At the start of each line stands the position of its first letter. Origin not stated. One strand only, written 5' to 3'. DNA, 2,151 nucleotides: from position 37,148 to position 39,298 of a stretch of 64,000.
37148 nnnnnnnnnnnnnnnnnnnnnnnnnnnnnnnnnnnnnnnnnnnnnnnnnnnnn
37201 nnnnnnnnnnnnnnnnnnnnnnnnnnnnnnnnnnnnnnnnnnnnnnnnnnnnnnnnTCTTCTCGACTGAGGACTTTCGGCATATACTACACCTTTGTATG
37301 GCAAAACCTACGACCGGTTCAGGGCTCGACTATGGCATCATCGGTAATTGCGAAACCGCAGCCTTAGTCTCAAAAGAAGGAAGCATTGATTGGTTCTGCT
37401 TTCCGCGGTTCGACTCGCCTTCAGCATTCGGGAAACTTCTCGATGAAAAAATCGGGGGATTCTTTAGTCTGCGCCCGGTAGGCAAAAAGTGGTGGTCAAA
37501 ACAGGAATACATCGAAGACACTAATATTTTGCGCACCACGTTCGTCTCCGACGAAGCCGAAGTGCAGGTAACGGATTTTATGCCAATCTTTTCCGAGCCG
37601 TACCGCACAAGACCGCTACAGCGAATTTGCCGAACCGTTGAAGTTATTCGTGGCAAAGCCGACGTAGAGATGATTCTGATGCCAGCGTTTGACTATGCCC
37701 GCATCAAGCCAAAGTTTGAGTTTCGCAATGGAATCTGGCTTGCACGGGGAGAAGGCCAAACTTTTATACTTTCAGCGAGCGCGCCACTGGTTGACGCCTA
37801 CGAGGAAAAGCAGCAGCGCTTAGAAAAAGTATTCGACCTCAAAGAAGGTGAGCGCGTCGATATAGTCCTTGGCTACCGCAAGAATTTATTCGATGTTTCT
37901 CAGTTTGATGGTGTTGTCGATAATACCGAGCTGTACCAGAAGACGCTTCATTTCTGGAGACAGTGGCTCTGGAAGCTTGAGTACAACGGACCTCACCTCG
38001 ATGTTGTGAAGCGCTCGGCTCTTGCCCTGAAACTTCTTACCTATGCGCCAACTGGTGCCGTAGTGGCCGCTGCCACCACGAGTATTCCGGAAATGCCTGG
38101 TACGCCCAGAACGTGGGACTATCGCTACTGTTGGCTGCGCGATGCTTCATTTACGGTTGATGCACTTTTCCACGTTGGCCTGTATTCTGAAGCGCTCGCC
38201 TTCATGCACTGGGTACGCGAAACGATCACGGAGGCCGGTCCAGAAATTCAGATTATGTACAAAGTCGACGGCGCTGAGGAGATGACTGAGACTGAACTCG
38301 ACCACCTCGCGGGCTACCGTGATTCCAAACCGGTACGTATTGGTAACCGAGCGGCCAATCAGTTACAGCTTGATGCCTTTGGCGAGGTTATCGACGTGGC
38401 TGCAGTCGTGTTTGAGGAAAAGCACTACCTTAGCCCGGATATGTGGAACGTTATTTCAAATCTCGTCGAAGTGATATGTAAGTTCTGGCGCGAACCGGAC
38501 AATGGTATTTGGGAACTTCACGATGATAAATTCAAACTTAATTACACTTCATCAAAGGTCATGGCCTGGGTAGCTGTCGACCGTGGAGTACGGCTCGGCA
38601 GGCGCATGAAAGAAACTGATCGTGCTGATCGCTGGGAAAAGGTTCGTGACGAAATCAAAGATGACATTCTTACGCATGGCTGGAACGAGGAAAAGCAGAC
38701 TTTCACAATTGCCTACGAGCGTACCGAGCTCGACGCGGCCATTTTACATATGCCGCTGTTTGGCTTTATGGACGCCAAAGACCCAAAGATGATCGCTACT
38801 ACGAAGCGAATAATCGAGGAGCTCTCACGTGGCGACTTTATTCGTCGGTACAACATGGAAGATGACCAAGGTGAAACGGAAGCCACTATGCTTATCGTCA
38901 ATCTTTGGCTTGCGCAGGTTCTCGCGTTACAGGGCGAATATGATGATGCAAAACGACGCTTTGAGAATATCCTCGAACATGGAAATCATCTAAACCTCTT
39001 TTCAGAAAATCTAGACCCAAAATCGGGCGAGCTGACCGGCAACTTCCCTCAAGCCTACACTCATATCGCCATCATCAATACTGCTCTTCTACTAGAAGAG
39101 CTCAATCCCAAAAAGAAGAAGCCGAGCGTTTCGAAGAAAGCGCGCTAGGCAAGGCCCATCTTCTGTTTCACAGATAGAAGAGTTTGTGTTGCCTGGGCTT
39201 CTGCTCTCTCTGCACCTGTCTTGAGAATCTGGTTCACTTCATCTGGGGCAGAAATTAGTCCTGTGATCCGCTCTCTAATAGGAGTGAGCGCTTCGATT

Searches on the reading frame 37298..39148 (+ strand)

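Call 9: search_protein_families(library=pfam, proteins=[window:37298-39148:+], max_evalue=0.001)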
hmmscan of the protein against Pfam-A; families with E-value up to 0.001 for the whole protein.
window:37298-39148:+ (616 aa): 2 families
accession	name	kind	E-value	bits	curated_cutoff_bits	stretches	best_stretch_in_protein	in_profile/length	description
PF00723.27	Glyco_hydro_15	-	3.9e-71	240.6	22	1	231-596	1-426/427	Glycosyl hydrolases family 15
PF19291.4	TREH_N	-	2.1e-15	57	23.1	1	14-160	20-155/211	Trehalase-like, N-terminal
